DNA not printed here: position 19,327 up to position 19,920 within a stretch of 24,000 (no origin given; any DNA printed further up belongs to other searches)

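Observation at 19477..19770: Precursor peptide: textbook Gly-Ala leader plus a long glycine-zipper core without cysteines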

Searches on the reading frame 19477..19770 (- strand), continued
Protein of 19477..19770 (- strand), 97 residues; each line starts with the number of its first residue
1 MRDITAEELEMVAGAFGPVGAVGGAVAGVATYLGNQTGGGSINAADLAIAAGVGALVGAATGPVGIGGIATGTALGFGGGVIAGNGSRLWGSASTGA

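Call 36: search_dna_similar(query=L001:852-2573:-, collection=plasmids, mode=protein, max_evalue=0.001, max_rows=20)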
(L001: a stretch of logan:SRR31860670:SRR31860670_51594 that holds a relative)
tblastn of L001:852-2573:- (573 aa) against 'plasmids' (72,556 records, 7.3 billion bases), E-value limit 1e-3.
Records with a match: 22; places in all: 22; records where one place covers at least 80% of the query: 1.
Best place of each record, by identity: <60% 22.
By first word of the organism name: Salmonella 15; Klebsiella 1; Pantoea 1; Ralstonia 1; Salinivibrio 1; Photobacterium 1; Aliivibrio 1; Vibrio 1.
By predicted mobility (MOB-suite, as given by PLSDB): conjugative 14; non-mobilizable 8.
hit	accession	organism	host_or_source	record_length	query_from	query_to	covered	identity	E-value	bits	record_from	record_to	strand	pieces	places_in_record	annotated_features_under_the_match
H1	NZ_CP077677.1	Klebsiella sp. PL-2018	Ceratitis capitata,whole organism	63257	12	483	82%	32.0%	1e-32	141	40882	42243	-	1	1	hypothetical protein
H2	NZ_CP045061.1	Salmonella enterica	almond drupe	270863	6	353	61%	37.5%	9e-48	187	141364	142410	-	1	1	MchC protein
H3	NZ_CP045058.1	Salmonella enterica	almond drupe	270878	6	353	61%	37.5%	9e-48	187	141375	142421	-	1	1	MchC protein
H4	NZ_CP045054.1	Salmonella enterica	almond drupe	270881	6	353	61%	37.5%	9e-48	187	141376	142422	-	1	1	MchC protein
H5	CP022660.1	Salmonella enterica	river water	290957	6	353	61%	37.5%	9e-48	187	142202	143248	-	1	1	MchC protein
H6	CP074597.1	Salmonella enterica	cell culture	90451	6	349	60%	36.5%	4e-48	187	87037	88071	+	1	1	MchC protein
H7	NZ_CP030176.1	Salmonella enterica subsp. enterica serovar Milwaukee str. ...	-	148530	6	349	60%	36.5%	1e-47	186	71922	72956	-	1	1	hypothetical protein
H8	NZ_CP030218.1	Salmonella enterica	-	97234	6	349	60%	36.2%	6e-47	184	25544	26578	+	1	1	hypothetical protein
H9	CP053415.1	Salmonella enterica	-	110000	6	349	60%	36.2%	6e-47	184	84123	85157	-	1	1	none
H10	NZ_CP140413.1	Salmonella enterica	-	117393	6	349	60%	36.2%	6e-47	184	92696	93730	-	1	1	hypothetical protein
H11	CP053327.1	Salmonella enterica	Isolate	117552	6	349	60%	36.2%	6e-47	184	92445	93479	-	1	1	none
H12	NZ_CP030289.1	Salmonella enterica subsp. enterica serovar Gaminara str. ...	Lacertilia,blood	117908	6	349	60%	36.2%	6e-47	184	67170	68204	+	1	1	hypothetical protein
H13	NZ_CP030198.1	Salmonella enterica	-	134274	6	349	60%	36.2%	7e-47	184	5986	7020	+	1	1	MchC protein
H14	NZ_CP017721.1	Salmonella enterica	food,mango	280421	6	349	60%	36.2%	7e-47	184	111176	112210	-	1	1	MchC protein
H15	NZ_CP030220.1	Salmonella enterica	-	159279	11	311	53%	41.3%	3e-43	173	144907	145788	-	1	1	hypothetical protein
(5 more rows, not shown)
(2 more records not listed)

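Call 42: find_homologous_proteins(query=A2, max_evalue=0.001)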
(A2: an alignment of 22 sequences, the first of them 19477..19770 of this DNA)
Query A2 (22 sequences) (97 aa, profile of the alignment): 37 proteins with E <= 0.001 among 8000 candidates.
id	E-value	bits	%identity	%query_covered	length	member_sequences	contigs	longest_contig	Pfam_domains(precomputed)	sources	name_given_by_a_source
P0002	2.0e-29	119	84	100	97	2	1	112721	-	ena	-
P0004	1.5e-27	113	82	100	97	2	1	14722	-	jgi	-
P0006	3.4e-27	112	79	100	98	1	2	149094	-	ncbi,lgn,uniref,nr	ncbi:hypothetical protein B8W72_16410 [Pseudomonas putida]|uniref:Bacteriocin n=1 Tax=Pseudomonas pu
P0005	3.5e-27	112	79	100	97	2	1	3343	-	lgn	-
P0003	3.8e-27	112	84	100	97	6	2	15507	-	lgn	-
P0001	5.5e-27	112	100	100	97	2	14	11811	-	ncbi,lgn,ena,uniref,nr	ncbi:hypothetical protein WR25_08625 [Diploscapter pachys]|uniref:Uncharacterized protein n=1 Tax=Di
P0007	2.2e-26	110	77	100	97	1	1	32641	-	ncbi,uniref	ncbi:hypothetical protein [Pseudomonas hunanensis]|uniref:hypothetical protein n=1 Tax=Pseudomonas h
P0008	2.4e-25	106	73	100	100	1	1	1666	-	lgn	-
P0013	8.5e-25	105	40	97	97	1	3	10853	-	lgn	-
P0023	1.8e-23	100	36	98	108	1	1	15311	-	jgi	jgi:hypothetical protein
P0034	2.5e-23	100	39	100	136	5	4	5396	-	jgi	jgi:hypothetical protein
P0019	3.4e-23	99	44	87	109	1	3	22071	-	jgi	jgi:hypothetical protein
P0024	1.1e-22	98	-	-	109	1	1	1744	-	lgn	-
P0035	1.3e-22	98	39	100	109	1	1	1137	-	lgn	-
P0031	1.7e-22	97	44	68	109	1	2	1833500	-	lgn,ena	-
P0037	3.8e-19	86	48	54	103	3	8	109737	-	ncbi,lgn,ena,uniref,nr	ncbi:hypothetical protein [Pseudomonas sichuanensis]|uniref:hypothetical protein n=1 Tax=Pseudomonas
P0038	4.8e-19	86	40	97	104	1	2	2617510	-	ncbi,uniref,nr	ncbi:hypothetical protein GJV52_05890 [Neisseria brasiliensis]|uniref:hypothetical protein n=1 Tax=N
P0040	9.2e-18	82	58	20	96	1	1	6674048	-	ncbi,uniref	ncbi:hypothetical protein ACN079_11010 [Pseudomonas sp. ABY48]|uniref:hypothetical protein n=1 Tax=P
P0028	2.9e-15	74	49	61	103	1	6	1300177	-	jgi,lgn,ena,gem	-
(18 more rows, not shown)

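Call 43: find_encoding_contigs(protein=P0037, flank=10000, max_places=1)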
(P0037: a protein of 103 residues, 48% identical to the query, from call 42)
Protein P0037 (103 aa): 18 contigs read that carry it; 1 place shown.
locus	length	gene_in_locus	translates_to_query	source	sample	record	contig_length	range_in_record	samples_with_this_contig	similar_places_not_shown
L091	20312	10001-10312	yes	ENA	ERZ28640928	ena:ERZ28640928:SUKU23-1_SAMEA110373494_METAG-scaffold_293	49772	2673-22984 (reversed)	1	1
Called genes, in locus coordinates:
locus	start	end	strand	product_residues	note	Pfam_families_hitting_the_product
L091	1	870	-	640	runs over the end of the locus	PF00009:GTP_EFTU, PF25461:Beta-barrel_SelB, PF09106:WHD_2nd_SelB, PF21214:WHD_2nd_SelB_bact, PF09107:WHD_3rd_SelB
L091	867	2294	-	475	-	PF12390:Se-cys_synth_N, PF03841:SelA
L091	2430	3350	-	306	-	PF04216:FdhE_N, PF24859:FdhE_central, PF24860:FdhE_C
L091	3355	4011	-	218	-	PF01292:Ni_hydr_CYTB, PF14358:DUF4405 (weak)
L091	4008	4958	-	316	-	PF25160:LdpA_Fe-S-bd (faint), PF12838:Fer4_7, PF13237:Fer4_10 (weak), PF13247:Fer4_11, PF14697:Fer4_21 (weak), PF00037:Fer4 (weak), PF13187:Fer4_9 (weak), PF09163:Form-deh_trans, +2 more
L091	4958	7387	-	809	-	PF00384:Molybdopterin, PF01568:Molydop_binding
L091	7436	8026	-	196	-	PF04879:Molybdop_Fe4S4, PF00384:Molybdopterin (weak)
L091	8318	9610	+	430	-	PF25919:BSH_CusB (faint), PF00364:Biotin_lipoyl (faint), PF25917:BSH_RND (weak), PF25973:BSH_CzcB (faint), PF25984:BSH_YknX (faint), PF25997:BSH_YhbJ (faint), PF26002:Beta-barrel_AprE (weak)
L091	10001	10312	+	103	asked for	-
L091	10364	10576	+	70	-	-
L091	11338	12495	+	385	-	PF08007:JmjC_2, PF13621:Cupin_8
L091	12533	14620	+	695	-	PF03412:Peptidase_C39, PF00664:ABC_membrane, PF00005:ABC_tran, PF02463:SMC_N (faint)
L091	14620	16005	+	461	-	PF02321:OEP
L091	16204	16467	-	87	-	PF05488:PAAR_motif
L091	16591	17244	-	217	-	-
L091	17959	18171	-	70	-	-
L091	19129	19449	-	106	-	-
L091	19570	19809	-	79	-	-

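Call 44: find_encoding_contigs(protein=P0031, flank=10000, max_places=1)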
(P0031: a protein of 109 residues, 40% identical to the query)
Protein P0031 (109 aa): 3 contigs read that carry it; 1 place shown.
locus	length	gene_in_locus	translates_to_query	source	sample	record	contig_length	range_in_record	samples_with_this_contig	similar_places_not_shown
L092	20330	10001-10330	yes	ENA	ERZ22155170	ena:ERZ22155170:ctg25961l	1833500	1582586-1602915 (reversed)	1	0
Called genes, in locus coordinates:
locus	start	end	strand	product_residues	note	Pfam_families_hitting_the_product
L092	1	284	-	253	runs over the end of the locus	PF25917:BSH_RND (weak), PF25973:BSH_CzcB (faint)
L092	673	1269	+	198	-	-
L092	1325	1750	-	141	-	PF13560:HTH_31 (weak), PF01381:HTH_3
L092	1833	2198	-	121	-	PF06296:RelE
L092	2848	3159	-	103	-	-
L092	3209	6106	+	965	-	PF07715:Plug, PF00593:TonB_dep_Rec_b-barrel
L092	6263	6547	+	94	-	-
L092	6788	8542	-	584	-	PF24575:TPR_Slam (faint), PF00515:TPR_1 (faint), PF07719:TPR_2 (faint), PF13174:TPR_6 (faint), PF13176:TPR_7 (faint), PF13424:TPR_12 (weak), PF13469:Sulfotransfer_3, PF00685:Sulfotransfer_1 (weak), +7 more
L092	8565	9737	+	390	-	PF00515:TPR_1 (faint), PF07719:TPR_2 (faint), PF05118:Asp_Arg_Hydrox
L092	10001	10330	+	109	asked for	-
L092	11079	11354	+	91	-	-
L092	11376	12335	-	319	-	PF08241:Methyltransf_11, PF13649:Methyltransf_25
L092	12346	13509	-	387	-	PF13424:TPR_12 (faint), PF13176:TPR_7 (faint), PF00515:TPR_1 (faint), PF07719:TPR_2 (faint), PF13181:TPR_8 (faint), PF13432:TPR_16 (faint), PF13414:TPR_11 (faint), PF14559:TPR_19 (faint)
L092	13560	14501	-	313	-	PF00561:Abhydrolase_1, PF12146:Hydrolase_4, PF12697:Abhydrolase_6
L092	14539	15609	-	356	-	PF01116:F_bP_aldolase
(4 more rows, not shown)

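Call 45: find_encoding_contigs(protein=P0019, flank=10000, max_places=1)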
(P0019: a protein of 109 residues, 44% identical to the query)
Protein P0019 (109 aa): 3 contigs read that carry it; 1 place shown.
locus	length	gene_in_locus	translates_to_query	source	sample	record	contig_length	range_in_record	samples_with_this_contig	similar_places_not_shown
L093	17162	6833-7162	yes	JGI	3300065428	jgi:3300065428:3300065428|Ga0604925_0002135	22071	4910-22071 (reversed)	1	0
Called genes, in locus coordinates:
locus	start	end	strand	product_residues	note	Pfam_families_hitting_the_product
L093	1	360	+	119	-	?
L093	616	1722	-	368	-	PF00970:FAD_binding_6, PF00175:NAD_binding_1, PF00111:Fer2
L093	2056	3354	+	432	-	PF00355:Rieske, PF00848:Ring_hydroxyl_A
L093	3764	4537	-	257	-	-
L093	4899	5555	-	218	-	PF00583:Acetyltransf_1, PF13508:Acetyltransf_7, PF13673:Acetyltransf_10 (weak)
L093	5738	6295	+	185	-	PF00561:Abhydrolase_1 (faint), PF06821:Ser_hydrolase, PF12697:Abhydrolase_6 (faint)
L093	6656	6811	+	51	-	-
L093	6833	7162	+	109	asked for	-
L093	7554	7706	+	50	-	-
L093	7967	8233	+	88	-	-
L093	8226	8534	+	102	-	-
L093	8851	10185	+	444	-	PF25919:BSH_CusB (faint), PF25917:BSH_RND (faint), PF25973:BSH_CzcB (faint), PF26002:Beta-barrel_AprE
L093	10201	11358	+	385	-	PF13621:Cupin_8, PF08007:JmjC_2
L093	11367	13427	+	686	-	PF03412:Peptidase_C39, PF00664:ABC_membrane, PF00005:ABC_tran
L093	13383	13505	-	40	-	-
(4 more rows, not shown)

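Call 47: find_encoding_contigs(protein=P0038, flank=10000, max_places=1)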
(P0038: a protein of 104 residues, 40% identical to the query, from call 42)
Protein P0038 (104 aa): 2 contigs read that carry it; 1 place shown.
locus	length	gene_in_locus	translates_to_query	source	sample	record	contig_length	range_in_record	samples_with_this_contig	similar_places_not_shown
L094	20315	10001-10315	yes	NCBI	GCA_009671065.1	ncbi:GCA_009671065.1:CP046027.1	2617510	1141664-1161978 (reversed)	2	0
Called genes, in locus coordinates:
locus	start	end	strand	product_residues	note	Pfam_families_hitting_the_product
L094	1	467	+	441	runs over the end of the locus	PF03562:MltA, PF06725:3D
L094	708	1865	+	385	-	PF13621:Cupin_8, PF20514:WHD_ROXA (faint), PF08007:JmjC_2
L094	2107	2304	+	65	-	-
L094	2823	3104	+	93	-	-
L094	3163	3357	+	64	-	-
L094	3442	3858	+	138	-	PF20514:WHD_ROXA (weak)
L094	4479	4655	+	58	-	-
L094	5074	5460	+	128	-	-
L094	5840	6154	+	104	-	-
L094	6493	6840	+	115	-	-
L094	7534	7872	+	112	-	-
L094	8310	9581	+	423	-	PF25919:BSH_CusB (faint), PF26002:Beta-barrel_AprE (weak)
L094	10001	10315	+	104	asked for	-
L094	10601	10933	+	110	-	-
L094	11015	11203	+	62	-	-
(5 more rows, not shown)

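Call 48: find_encoding_contigs(protein=P0028, flank=10000, max_places=1)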
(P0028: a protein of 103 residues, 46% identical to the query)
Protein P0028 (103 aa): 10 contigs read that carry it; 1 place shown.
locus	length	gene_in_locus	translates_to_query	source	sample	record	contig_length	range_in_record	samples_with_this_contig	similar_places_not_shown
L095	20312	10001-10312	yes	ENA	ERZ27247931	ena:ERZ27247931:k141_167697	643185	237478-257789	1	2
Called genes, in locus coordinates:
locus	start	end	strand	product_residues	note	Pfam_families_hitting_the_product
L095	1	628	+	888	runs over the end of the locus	PF05569:Peptidase_M56, PF07719:TPR_2 (faint), PF03544:TonB_C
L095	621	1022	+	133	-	PF03965:Penicillinase_R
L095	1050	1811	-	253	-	-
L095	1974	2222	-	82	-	PF11197:DUF2835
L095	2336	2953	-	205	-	PF01810:LysE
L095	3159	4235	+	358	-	PF09924:LPG_synthase_C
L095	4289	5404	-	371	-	-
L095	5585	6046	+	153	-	PF12973:Cupin_7 (weak), PF02311:AraC_binding (weak), PF05899:Cupin_3 (weak), PF07883:Cupin_2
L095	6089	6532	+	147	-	PF01230:HIT (weak)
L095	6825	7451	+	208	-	-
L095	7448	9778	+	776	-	PF25833:Fn3_SaeA_3rd (faint), PF00413:Peptidase_M10, PF00041:fn3 (faint), PF08329:ChitinaseA_N (faint), PF21910:GH85_C (faint)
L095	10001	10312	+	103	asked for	-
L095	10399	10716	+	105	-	-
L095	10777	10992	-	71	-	-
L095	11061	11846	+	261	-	PF00106:adh_short, PF01370:Epimerase (weak), PF08659:KR, PF13561:adh_short_C2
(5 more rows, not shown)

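Call 49: find_encoding_contigs(protein=P0023, flank=10000, max_places=1)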
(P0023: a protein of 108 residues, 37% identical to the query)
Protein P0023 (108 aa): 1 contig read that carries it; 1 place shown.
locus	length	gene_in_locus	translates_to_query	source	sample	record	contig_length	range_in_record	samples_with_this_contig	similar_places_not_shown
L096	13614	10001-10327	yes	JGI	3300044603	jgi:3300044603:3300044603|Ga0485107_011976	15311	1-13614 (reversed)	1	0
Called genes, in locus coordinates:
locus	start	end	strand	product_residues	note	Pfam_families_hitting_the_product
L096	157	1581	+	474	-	PF05787:PhoX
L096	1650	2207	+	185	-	-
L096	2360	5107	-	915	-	PF00330:Aconitase, PF00694:Aconitase_C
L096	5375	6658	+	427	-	PF25919:BSH_CusB (faint), PF00364:Biotin_lipoyl (faint), PF25973:BSH_CzcB (faint), PF26002:Beta-barrel_AprE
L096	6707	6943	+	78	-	PF00196:GerE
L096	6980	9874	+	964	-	PF00675:Peptidase_M16, PF05193:Peptidase_M16_C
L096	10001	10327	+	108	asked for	-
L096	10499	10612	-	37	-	-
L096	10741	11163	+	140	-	-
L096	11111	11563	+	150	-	-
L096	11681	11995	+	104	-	-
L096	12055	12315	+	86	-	-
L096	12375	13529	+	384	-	PF08007:JmjC_2, PF13621:Cupin_8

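Call 56: search_solved_structures(query=L001:852-2573:-, max_evalue=0.01)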
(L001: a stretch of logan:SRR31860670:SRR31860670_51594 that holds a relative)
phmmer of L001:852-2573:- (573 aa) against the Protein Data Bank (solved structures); distinct sequences matched with E-value up to 0.01: 0.

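Call 57: search_solved_structures(query=L091:11338-12495:+, max_evalue=0.01)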
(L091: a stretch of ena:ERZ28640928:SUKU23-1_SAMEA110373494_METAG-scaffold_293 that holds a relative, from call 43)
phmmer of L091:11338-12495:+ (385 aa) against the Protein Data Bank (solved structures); distinct sequences matched with E-value up to 0.01: 44.
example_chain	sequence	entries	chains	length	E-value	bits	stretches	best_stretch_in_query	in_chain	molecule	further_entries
4e4h_A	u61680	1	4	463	5.6e-13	51.5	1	118-230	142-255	Lysine-specific demethylase NO66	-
4ccn_A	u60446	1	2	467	5.6e-13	51.5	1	118-230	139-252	BIFUNCTIONAL LYSINE-SPECIFIC DEMETHYLASE AND HISTIDYL-HYDROXYLASE NO66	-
4ccj_A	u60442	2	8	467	5.7e-13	51.5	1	118-230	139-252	BIFUNCTIONAL LYSINE-SPECIFIC DEMETHYLASE AND HISTIDYL-HYDROXYLASE NO66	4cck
4y4r_A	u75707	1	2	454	5.8e-13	51.5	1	118-230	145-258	Bifunctional lysine-specific demethylase and histidyl-hydroxylase NO66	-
4diq_A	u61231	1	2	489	6.2e-13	51.4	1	118-230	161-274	Lysine-specific demethylase NO66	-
4y33_A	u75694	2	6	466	6.5e-13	51.3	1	118-230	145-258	Bifunctional lysine-specific demethylase and histidyl-hydroxylase NO66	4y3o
4ccm_A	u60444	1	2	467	6.5e-13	51.3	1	118-230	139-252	BIFUNCTIONAL LYSINE-SPECIFIC DEMETHYLASE AND HISTIDYL-HYDROXYLASE NO66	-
4cco_A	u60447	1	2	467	1.5e-12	50.1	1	118-230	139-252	BIFUNCTIONAL LYSINE-SPECIFIC DEMETHYLASE AND HISTIDYL-HYDROXYLASE NO66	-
2xdv_A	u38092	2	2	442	6.3e-09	38.2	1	116-225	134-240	MYC-INDUCED NUCLEAR ANTIGEN | BIFUNCTIONAL LYSINE-SPECIFIC DEMETHYLASE AND HISTIDYL-HYDROXYLASE MINA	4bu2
4bxf_A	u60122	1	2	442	1.1e-08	37.3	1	116-225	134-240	BIFUNCTIONAL LYSINE-SPECIFIC DEMETHYLASE AND HISTIDYL-HYDROXYLASE MINA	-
4ccl_A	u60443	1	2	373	3.9e-07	32.3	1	137-285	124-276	50S RIBOSOMAL PROTEIN L16 ARGININE HYDROXYLASE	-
4lit_A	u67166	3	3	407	4.9e-07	32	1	137-285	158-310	50S ribosomal protein L16 arginine hydroxylase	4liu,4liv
4nub_A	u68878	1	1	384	6.9e-07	31.5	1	137-285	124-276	50S ribosomal protein L16 arginine hydroxylase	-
3al5_A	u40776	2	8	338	9.6e-07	31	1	116-214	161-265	JmjC domain-containing protein C2orf60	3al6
4csw_A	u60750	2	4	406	8.5e-06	27.9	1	104-211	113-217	CUPIN 4 FAMILY PROTEIN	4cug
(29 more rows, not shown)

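Call 59: get_annotated_region(hit=H2, flank=7000)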
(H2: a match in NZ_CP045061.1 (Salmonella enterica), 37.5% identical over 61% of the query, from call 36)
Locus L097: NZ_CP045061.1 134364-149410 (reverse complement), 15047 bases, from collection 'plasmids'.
description: Salmonella enterica subsp. enterica serovar Muenchen strain LG26 plasmid pLG26p2, complete sequence
organism: Salmonella enterica (NCBI taxid 596)
taxonomy: Bacteria; Pseudomonadota; Gammaproteobacteria; Enterobacterales; Enterobacteriaceae; Salmonella; Salmonella enterica
host: -; source: almond drupe; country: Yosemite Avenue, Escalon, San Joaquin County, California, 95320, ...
typing (MOB-suite, as given by PLSDB): conjugative; relaxase MOBF; mating-pair formation MPF_F
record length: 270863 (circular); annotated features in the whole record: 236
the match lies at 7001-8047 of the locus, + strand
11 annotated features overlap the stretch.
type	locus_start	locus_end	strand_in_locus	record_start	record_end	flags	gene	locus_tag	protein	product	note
CDS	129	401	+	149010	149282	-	-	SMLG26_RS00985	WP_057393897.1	type II toxin-antitoxin system RelB/DinJ family antitoxin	GO:0006355 - regulation of DNA-templated transcription [Evidence IEA]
CDS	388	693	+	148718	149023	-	-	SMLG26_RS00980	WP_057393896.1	type II toxin-antitoxin system YafQ family toxin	-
CDS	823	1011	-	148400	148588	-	-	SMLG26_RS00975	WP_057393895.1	YqaE/Pmp3 family membrane protein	-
CDS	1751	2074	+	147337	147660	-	-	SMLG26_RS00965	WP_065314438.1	hypothetical protein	-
CDS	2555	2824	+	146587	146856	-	-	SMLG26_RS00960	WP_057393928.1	hypothetical protein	-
CDS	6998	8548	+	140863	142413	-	-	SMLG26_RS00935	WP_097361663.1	MchC protein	-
CDS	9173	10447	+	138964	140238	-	-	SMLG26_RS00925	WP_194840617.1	HlyD family secretion protein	-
CDS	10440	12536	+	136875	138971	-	-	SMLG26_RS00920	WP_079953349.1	peptidase domain-containing ABC transporter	-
predicted_resistance_gene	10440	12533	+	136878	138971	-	mchF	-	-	microcin H47 export transporter peptidase/ATP-binding subunit MchF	predicted by amrfinderplus; class ; identity 96.99%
CDS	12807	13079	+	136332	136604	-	-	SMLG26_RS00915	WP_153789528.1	colicin V family bacteriocin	-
CDS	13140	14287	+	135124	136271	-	-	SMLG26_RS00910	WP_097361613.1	IS3 family transposase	-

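Call 67: search_dna_similar(query=window:19477-19770:-, collection=plasmids, mode=protein, max_evalue=0.01, max_rows=15)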
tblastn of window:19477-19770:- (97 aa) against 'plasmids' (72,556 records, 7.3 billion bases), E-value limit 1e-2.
No match.

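Call 73: find_encoding_contigs(protein=P0040, flank=10000, max_places=1)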
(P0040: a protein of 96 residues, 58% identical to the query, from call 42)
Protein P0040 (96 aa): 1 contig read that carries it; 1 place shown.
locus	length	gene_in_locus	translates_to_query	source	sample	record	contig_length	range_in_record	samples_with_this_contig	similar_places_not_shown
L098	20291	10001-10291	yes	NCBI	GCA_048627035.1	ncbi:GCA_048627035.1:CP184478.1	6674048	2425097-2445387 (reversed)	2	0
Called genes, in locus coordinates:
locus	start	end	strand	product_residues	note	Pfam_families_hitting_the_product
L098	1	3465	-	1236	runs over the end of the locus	PF02574:S-methyl_trans, PF00809:Pterin_bind, PF02607:B12-binding_2, PF02310:B12-binding, PF02965:Met_synt_B12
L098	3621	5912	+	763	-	PF06934:CTI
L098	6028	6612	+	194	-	PF01521:Fe-S_biosyn, PF01106:NifU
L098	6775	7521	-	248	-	PF00590:TP_methylase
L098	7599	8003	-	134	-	PF01890:CbiG_C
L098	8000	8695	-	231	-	PF09490:CbtA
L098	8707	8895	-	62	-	PF09489:CbtB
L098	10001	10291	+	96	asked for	-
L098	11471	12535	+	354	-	PF02492:cobW, PF07683:CobW_C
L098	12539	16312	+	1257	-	PF02514:CobN-Mg_chel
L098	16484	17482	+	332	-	PF00493:MCM, PF00158:Sigma54_activat (weak), PF07728:AAA_5, PF01078:Mg_chelatase (weak), PF17863:AAA_lid_2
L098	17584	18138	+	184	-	PF13519:VWA_2 (weak)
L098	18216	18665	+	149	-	PF13673:Acetyltransf_10, PF00583:Acetyltransf_1, PF13527:Acetyltransf_9 (weak), PF13508:Acetyltransf_7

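Call 79: predict_structure(alignment_id=A3)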
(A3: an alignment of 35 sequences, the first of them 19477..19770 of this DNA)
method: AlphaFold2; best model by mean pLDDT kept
length: 97 residues; sequences in the alignment: 35
mean_pLDDT: 71.8   pTM: 0.58
mean pLDDT of the five models: 71.8, 70.2, 66.1, 59.9, 58.5
residues with pLDDT >= 90: 0; 70-90: 58; 50-70: 37; < 50: 2
segments of 3 or more residues with pLDDT < 50: none
pLDDT, mean of each block of 10 residues (from residue 1): 61 62 82 76 83 81 64 78 73 52
secondary structure, 60 per line:
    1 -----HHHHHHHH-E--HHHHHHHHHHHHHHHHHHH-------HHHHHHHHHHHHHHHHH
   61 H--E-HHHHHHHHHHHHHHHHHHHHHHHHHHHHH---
elements in order: H6-13 H18-36 H44-61 H66-94
